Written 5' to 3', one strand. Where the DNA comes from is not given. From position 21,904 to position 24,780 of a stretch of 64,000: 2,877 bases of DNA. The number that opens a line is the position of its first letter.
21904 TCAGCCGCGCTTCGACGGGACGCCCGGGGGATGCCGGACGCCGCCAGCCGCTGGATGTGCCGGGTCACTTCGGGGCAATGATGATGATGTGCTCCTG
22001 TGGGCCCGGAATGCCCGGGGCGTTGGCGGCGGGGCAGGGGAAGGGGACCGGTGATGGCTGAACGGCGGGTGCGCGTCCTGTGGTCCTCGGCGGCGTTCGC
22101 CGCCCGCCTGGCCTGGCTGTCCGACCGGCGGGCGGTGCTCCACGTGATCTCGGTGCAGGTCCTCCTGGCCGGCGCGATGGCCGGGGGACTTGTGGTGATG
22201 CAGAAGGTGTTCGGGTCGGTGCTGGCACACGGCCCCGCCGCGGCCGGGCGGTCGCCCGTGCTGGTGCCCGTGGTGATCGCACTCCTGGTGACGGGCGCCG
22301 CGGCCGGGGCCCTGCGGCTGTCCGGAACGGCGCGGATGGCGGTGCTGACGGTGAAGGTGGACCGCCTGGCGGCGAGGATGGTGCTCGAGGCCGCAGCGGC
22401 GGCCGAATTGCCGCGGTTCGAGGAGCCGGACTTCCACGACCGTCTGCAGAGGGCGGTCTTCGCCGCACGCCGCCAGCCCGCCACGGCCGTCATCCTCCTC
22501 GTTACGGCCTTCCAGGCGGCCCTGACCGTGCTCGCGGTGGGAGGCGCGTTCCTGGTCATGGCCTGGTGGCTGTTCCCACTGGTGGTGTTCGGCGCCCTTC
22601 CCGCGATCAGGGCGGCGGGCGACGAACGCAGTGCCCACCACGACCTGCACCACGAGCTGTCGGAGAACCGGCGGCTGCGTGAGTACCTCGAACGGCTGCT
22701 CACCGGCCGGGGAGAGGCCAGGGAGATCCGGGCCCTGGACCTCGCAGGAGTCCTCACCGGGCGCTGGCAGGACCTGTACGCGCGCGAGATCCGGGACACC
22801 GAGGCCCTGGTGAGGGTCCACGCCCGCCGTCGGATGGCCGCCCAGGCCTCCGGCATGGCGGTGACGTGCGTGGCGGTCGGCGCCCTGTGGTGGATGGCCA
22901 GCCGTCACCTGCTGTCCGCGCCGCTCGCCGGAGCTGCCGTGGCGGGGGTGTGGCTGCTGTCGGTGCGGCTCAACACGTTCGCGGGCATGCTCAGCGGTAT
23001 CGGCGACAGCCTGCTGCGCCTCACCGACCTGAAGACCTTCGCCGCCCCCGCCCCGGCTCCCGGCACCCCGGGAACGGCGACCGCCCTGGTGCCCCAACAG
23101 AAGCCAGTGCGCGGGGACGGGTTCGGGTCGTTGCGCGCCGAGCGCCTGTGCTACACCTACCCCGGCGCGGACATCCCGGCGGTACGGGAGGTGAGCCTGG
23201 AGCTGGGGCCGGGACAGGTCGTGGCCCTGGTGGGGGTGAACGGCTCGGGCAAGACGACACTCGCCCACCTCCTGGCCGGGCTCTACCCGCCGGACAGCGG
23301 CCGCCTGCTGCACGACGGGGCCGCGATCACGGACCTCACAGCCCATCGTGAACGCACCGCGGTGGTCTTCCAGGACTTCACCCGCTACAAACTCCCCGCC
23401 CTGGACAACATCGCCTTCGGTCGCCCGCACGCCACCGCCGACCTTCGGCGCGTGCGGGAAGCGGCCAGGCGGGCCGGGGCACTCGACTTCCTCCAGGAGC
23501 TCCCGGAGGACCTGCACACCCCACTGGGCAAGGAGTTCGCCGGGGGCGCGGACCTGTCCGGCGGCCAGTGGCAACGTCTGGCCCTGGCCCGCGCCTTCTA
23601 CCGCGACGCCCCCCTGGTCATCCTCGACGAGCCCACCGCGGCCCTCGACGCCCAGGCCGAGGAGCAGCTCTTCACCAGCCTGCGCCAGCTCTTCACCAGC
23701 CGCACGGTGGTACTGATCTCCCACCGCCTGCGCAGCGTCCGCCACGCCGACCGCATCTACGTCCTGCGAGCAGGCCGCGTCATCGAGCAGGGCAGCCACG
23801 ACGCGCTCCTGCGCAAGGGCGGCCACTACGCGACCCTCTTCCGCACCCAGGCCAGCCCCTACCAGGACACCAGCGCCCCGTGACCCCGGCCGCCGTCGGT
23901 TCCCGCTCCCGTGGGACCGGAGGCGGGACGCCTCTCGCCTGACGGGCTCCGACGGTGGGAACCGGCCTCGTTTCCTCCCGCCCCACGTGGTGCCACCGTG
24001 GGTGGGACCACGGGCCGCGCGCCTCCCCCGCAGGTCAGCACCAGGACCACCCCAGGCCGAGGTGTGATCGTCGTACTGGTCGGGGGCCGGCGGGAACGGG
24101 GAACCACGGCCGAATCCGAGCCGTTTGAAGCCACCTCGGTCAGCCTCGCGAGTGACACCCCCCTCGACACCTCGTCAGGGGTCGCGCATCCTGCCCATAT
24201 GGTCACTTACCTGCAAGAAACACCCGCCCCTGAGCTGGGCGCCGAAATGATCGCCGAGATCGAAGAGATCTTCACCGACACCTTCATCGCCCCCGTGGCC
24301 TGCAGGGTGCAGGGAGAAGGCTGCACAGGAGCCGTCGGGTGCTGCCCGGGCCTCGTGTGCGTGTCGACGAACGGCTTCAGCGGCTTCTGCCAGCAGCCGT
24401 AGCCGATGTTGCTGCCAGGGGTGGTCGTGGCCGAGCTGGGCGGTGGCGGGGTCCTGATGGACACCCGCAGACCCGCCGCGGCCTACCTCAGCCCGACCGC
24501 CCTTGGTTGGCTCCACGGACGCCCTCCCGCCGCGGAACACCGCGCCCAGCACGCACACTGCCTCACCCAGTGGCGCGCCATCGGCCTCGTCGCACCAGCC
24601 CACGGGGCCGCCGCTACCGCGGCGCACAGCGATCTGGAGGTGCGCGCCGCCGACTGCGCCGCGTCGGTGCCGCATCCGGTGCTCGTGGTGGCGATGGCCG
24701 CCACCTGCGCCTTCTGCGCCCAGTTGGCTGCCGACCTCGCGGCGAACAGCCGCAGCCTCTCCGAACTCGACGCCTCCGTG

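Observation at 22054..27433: Compact locus: ABC exporter, precursor, RRE-Trx, with a convergent ABC-F ATPase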

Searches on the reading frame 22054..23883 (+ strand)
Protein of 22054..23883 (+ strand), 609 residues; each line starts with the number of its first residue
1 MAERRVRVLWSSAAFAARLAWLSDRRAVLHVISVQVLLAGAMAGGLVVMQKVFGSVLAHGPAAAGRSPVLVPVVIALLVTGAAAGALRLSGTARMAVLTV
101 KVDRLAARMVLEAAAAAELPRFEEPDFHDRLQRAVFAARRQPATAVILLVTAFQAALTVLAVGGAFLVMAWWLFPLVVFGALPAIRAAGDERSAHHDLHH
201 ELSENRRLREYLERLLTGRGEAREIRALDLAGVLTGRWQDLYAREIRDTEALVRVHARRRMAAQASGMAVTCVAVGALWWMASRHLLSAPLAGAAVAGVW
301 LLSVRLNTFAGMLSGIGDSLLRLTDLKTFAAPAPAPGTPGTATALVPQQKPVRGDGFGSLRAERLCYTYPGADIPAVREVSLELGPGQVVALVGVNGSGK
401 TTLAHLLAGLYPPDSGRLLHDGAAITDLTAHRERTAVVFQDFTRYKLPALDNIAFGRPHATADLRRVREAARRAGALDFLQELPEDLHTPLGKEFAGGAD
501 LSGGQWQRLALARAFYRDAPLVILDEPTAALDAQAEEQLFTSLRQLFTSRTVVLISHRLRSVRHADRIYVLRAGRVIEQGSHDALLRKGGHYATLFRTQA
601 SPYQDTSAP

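Call 3: search_protein_families(library=pfam, proteins=[window:22054-23883:+], max_evalue=0.1)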
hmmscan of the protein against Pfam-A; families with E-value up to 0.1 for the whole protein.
window:22054-23883:+ (609 aa): 14 families
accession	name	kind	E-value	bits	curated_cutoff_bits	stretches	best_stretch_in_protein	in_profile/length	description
PF00005.33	ABC_tran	-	1.4e-29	103.9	25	1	378-529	2-137/137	ABC transporter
PF02463.25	SMC_N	-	3.4e-09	36.9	40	1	500-571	136-211/220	RecF/RecN/SMC N terminal domain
PF13304.12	AAA_21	-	1.9e-06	28.6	27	1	507-557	243-298/304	AAA domain, putative AbiEii toxin, Type IV TA system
PF13401.12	AAA_22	-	0.0013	19.5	27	1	388-548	6-109/130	AAA domain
PF05729.18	NACHT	-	0.027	14.8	26.7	0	389-408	2-21/167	NACHT domain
PF00448.28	SRP54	-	0.031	14.4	22.7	1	388-411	2-25/196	SRP54-type protein, GTPase domain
PF20720.3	nSTAND3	-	0.034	14.3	27.2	1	386-431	16-60/155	Novel STAND NTPase 3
PF19742.4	DUF6231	-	0.04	15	35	0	516-563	45-92/145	Family of unknown function (DUF6231)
PF01078.27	Mg_chelatase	-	0.041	13.7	20.3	1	390-436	25-71/207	Magnesium chelatase, subunit ChlI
PF13481.12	AAA_25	-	0.05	13.6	27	0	385-408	31-54/195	AAA domain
PF13238.12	AAA_18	-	0.055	14.4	29.4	0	390-410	1-21/128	AAA domain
PF13671.12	AAA_33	-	0.071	13.8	27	1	389-409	1-21/143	AAA domain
PF13476.12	AAA_23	-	0.083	13.9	27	0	378-404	11-36/201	AAA domain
PF13555.12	AAA_29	-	0.095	12.9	27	0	384-403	19-38/61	P-loop containing region of AAA domain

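Call 4: search_protein_families(library=ncbifam, proteins=[window:22054-23883:+], max_evalue=0.1)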
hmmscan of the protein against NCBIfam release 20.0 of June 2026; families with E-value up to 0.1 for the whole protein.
window:22054-23883:+ (609 aa): 197 families (the best 25 are shown)
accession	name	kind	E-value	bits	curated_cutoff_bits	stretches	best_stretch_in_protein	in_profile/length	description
TIGR02203.1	MsbA_lipidA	equivalog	1.8e-72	244.7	602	1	35-599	19-569/572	lipid A export permease/ATP-binding protein MsbA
TIGR02204.1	MsbA_rel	hypoth_equivalog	1.1e-68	232.4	780.4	1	245-599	226-575/576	ABC transporter, permease/ATP-binding protein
TIGR01846.1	type_I_sec_HlyB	subfamily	1.7e-62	211.8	725.55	1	358-600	454-693/694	type I secretion system permease/ATPase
NF010178.0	PRK13657.1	equivalog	1.2e-60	205.6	733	1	358-600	333-571/588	glucan ABC transporter ATP-binding protein/ permease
TIGR03375.1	type_I_sec_LssB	subfamily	5.4e-57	193.5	693.1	1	358-588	464-691/696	type I secretion system permease/ATPase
NF045513.1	HepA_fam_ABC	equivalog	1.1e-56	192.5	725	1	377-599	390-609/610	heterocyst formation ABC transporter subunit HepA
NF008381.0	PRK11176.1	equivalog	1.7e-56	191.8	867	1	358-600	340-580/582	lipid A ABC transporter ATP-binding protein/permease MsbA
TIGR02857.1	CydD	equivalog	1.9e-56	192.2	435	1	345-571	307-529/529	thiol reductant ABC exporter subunit CydD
TIGR03796.1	NHLM_micro_ABC1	equivalog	1.6e-54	185.3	853.3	1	69-596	192-709/710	NHLP family bacteriocin export ABC transporter peptidase/permease/ATPase subunit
TIGR00958.1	3a01208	subfamily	1.2e-52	179.2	874.6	1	365-595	484-710/711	antigen peptide transporter 2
TIGR03797.1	NHLM_micro_ABC2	equivalog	1.8e-52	178.8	709.4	1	349-599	441-685/686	NHLP bacteriocin export ABC transporter permease/ATPase subunit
TIGR02868.1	CydC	equivalog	7.4e-52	176.7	329.05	1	141-559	132-530/530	thiol reductant ABC exporter subunit CydC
NF008364.0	PRK11160.1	equivalog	8.3e-50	169.9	630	1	203-597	194-573/575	heme ABC transporter ATP-binding protein/permease CydC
TIGR01192.1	chvA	subfamily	6.6e-48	163.7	585.4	1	358-599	333-570/585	glucan export ABC transporter ATP-binding protein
NF052233.1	CphA_assoc_ABC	equivalog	2.5e-47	161.7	880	1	376-602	523-746/766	cyanophycin metabolism-associated ABC transporter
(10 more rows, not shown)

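Call 71: search_solved_structures(query=window:22054-23883:+, max_evalue=1e-20)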
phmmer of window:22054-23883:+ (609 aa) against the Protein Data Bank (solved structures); distinct sequences matched with E-value up to 1e-20: 312 (the best 60 are shown).
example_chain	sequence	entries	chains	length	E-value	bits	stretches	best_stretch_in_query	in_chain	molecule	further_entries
9nfi_A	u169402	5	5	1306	1.4e-86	294.7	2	351-600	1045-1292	Permeability Glycoprotein (P-gp)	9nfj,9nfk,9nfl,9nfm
8woi_A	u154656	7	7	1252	1.2e-84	288.3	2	358-600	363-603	ABC transporter B family member 19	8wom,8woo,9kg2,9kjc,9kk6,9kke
8wp0_A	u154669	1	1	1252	8.3e-84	285.5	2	358-600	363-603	ABC transporter B family member 19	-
9ody_A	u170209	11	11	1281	7.6e-83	282.3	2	286-602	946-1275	ATP-binding cassette, sub-family B (MDR/TAP), member 4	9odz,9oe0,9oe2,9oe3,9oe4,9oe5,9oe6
8zpx_B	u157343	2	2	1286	9.2e-83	282.1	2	357-604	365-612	ABC transporter B family member 1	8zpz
9juj_A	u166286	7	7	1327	1e-82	281.9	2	357-604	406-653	ABC transporter B family member 1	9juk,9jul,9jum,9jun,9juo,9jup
9oe1_A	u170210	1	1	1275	1.7e-82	281.2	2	286-601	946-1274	ATP-binding cassette, sub-family B (MDR/TAP), member 4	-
7niu_A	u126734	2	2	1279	3e-82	280.4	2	358-604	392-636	Isoform 2 of Phosphatidylcholine translocator ABCB4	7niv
8zq4_B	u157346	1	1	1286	6.4e-82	279.3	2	357-604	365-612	ABC transporter B family member 1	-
6s7p_A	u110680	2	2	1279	2.1e-81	277.6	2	358-604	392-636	Phosphatidylcholine translocator ABCB4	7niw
7zk4_A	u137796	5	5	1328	2.4e-81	277.4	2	358-601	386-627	ATP-dependent translocase ABCB1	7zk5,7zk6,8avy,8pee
7zka_A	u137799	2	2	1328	2.4e-81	277.4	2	358-601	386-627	ATP-dependent translocase ABCB1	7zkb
7zk8_A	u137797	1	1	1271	6.5e-81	276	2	358-601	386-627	ATP-dependent translocase ABCB1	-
6fn1_A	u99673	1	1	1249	6.6e-81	275.9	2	358-601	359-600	Human-mouse chimeric ABCB1 (ABCBHM)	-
6fn4_A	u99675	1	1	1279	7.1e-81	275.8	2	358-601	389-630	Apo form of Human-mouse chimeric ABCB1 (ABCB1HM) in complex with Antigen binding fragment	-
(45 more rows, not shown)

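Call 85: search_protein_families(library=padloc, proteins=[window:22054-23883:+], max_evalue=0.001)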
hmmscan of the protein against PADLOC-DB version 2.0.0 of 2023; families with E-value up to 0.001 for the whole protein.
window:22054-23883:+ (609 aa): 6 families
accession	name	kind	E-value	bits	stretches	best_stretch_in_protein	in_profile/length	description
PDLC04135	mad3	-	7.3e-35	119.2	2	489-574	252-340/374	mads_3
PDLC02914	ATPase-Toprim_I-B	-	7.1e-08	30.1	1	506-567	190-253/443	-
PDLC02980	AriA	-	2.3e-06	25.8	0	444-557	150-298/304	-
PDLC04140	mad8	-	3.8e-06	24.6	1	377-558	17-233/314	mads_8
PDLC04164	AriA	-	4.5e-06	24.4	0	388-415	28-55/253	-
PDLC04893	PDC-S06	-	0.00033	17.2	0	522-559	648-685/862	-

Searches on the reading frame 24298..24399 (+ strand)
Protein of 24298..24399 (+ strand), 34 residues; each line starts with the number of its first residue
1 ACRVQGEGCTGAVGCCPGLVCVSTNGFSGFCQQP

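Call 43: search_solved_structures(query=A3, max_evalue=10, show_alignments=2)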
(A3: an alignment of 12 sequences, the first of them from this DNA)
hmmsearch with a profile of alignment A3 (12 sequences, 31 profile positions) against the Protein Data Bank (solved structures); distinct sequences matched with E-value up to 10: 51.
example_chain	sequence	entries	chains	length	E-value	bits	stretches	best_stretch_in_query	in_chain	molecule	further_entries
6xyi_A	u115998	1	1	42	0.0076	19.5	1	2-21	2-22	AMS9.3.1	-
9ep7_A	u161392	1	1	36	0.011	19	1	2-23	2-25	Poecitoxin-1a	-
2naj_A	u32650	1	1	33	0.015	18.6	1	2-28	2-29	Tau-theraphotoxin-Hs1a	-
1koz_A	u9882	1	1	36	0.015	18.6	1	2-29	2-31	Voltage-dependent Channel Inhibitor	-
2a2v_A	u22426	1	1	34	0.036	17.4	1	2-28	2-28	Jingzhaotoxin-XI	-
6f61_A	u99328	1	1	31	0.042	17.2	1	9-30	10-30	purotoxin-6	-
5tcz_A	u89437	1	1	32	0.043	17.1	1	2-23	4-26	Beta/omega-theraphotoxin-Tp2a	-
3j5q_A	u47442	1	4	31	0.047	17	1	2-28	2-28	Kappa-theraphotoxin-Cg1a 1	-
6nk9_A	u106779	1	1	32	0.058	16.7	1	2-28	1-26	Aca Toxin 1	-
6xyh_A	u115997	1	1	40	0.07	16.4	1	2-22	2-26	AMS3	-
1qk7_A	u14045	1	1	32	0.082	16.2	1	6-29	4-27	SELENOCOSMIA HUWENA LECTIN-I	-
9q8t_A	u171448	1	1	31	0.085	16.2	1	8-31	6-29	U5-theraphotoxin-Hs1b 1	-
6gft_A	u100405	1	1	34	0.087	16.1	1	2-28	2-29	cyriotoxin-1a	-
1f3k_A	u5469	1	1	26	0.089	16.1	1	2-19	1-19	OMEGA-CONOTOXIN TXVII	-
1qk6_A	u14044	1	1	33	0.11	15.8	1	1-28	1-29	HUWENTOXIN-I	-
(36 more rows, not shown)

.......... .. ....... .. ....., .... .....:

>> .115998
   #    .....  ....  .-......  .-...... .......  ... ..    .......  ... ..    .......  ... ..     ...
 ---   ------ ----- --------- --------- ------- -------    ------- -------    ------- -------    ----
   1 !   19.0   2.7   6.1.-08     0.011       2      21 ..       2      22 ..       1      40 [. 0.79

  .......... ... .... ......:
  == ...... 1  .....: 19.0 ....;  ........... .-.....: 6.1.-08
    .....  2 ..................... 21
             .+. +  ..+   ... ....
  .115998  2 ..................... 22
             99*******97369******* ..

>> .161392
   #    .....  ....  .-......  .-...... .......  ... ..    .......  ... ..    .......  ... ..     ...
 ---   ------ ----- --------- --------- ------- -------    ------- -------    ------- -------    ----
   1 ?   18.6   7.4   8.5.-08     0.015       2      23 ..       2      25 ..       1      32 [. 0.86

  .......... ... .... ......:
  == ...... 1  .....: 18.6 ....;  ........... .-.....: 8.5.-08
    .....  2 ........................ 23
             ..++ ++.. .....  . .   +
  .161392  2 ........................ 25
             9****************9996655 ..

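Call 44: search_protein_families(library=pfam, alignment_id=A3, max_evalue=1)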
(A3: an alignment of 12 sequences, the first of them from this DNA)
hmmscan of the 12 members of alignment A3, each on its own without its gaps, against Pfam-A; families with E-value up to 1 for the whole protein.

A. member 1, seq(34 aa): 2 families
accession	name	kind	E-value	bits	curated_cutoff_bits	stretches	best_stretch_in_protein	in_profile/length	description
PF07740.17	Toxin_12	-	0.00022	22.2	21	1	1-31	1-28/30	Ion channel inhibitory toxin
PF04706.18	Dickkopf_N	-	0.016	16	25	1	1-23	25-47/51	Dickkopf N-terminal cysteine-rich region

B. families by the number of members that match (of 12 scanned): 9 families
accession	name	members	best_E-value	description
PF04706.18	Dickkopf_N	12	1.5e-05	Dickkopf N-terminal cysteine-rich region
PF07740.17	Toxin_12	12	8e-05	Ion channel inhibitory toxin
PF11703.13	UPF0506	4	0.00029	UPF0506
PF08087.16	Toxin_18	4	0.0087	Conotoxin O-superfamily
PF17557.7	Conotoxin_I2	4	0.091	I2-superfamily conotoxins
PF02950.22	Conotoxin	4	0.12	Conotoxin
PF08092.16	Toxin_22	2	0.046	Magi peptide toxin family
PF19232.4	DUF5885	1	0.014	Family of unknown function (DUF5885)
PF07945.16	Toxin_16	1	0.094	Janus-atracotoxin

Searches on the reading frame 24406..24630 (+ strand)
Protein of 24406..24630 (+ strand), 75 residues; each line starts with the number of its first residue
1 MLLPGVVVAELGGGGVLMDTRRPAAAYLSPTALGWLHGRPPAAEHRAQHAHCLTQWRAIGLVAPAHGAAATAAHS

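Call 75: search_protein_families(library=pfam, proteins=[window:24406-24630:+], max_evalue=10)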
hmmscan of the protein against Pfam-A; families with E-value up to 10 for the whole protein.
seq(75 aa): 0 families
